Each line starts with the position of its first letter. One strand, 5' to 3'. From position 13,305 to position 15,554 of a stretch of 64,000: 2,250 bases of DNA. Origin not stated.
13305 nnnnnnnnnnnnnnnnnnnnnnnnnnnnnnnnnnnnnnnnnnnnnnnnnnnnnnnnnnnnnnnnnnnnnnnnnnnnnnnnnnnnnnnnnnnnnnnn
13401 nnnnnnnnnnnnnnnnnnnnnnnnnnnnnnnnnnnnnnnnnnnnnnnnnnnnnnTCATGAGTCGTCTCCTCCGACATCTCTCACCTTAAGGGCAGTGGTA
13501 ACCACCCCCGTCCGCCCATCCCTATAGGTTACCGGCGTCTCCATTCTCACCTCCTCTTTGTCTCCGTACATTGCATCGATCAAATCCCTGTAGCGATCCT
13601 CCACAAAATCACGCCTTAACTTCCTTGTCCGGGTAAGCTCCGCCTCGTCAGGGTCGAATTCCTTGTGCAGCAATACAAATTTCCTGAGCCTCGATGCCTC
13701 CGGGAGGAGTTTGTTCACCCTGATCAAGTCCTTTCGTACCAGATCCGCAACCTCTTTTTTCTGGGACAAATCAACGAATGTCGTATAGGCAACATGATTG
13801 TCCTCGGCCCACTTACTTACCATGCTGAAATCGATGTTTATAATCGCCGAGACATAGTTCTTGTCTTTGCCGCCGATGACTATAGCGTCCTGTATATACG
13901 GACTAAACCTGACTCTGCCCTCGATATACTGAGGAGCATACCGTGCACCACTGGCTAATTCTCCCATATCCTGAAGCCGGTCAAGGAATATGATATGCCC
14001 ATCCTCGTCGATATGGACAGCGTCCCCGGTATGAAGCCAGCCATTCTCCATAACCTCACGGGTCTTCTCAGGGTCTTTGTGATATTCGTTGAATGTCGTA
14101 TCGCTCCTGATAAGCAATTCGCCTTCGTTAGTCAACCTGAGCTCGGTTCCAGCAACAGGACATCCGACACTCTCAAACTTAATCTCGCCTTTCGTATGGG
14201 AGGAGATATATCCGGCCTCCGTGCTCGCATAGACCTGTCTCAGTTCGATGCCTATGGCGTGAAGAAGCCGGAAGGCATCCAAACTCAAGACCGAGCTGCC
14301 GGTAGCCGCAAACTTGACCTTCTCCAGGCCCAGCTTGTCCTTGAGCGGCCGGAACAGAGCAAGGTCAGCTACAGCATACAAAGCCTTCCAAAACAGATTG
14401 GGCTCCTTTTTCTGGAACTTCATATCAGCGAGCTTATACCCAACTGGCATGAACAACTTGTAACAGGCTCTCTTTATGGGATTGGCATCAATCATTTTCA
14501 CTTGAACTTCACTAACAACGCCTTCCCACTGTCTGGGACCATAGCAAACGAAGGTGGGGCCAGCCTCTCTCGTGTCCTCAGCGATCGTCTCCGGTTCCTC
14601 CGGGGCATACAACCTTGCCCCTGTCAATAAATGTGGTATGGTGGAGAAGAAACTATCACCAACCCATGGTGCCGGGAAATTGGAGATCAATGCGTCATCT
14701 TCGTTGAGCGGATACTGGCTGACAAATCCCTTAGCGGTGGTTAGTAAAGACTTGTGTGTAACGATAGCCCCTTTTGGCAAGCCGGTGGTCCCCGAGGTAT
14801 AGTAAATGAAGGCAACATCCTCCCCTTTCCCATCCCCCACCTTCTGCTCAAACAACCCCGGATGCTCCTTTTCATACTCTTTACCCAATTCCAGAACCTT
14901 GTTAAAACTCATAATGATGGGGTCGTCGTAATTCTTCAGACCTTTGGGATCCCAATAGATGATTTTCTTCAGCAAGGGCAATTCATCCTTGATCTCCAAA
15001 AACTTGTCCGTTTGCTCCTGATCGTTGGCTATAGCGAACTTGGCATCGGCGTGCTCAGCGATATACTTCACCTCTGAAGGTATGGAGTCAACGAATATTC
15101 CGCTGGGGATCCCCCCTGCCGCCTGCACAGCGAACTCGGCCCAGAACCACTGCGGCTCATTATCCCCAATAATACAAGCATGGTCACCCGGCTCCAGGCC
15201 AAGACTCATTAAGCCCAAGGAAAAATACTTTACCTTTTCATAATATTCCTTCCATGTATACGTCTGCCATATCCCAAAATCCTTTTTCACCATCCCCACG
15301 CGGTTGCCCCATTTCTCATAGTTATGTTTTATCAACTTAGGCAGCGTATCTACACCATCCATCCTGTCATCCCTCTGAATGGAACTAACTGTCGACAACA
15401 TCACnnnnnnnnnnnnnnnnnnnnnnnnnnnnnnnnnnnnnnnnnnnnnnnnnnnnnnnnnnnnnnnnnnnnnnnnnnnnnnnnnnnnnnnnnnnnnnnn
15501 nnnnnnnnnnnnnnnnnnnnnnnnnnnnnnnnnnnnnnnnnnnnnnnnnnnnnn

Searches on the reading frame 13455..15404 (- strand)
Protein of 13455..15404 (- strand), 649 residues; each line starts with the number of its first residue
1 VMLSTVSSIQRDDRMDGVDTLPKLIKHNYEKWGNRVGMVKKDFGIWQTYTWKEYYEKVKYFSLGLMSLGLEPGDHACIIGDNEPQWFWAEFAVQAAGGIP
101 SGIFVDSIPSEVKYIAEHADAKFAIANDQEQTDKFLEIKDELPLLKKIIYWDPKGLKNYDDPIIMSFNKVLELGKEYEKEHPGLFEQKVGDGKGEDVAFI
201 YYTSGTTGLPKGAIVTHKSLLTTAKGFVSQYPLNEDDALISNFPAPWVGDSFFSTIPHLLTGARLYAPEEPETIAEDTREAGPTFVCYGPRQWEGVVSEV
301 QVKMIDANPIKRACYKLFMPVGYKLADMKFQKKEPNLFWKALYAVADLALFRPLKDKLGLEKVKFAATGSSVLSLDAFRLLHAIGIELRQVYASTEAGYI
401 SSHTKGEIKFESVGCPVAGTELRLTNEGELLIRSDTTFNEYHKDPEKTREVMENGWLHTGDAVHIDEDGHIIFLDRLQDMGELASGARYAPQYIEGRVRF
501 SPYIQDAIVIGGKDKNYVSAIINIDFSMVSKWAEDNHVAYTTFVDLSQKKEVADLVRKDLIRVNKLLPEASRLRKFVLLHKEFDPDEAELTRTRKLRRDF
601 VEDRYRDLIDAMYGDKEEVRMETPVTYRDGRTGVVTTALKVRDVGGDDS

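Call 47: search_protein_families(library=pfam, proteins=[window:13455-15404:-], max_evalue=0.00001)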
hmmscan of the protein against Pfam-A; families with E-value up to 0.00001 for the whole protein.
window:13455-15404:- (649 aa): 2 families
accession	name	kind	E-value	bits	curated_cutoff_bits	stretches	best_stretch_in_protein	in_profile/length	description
PF00501.34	AMP-binding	-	1.6e-52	179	29.9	1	28-441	4-383/384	AMP-binding enzyme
PF23562.2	AMP-binding_C_3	-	9.7e-09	36.1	20.8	1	483-616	6-123/124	AMP-binding enzyme C-terminal domain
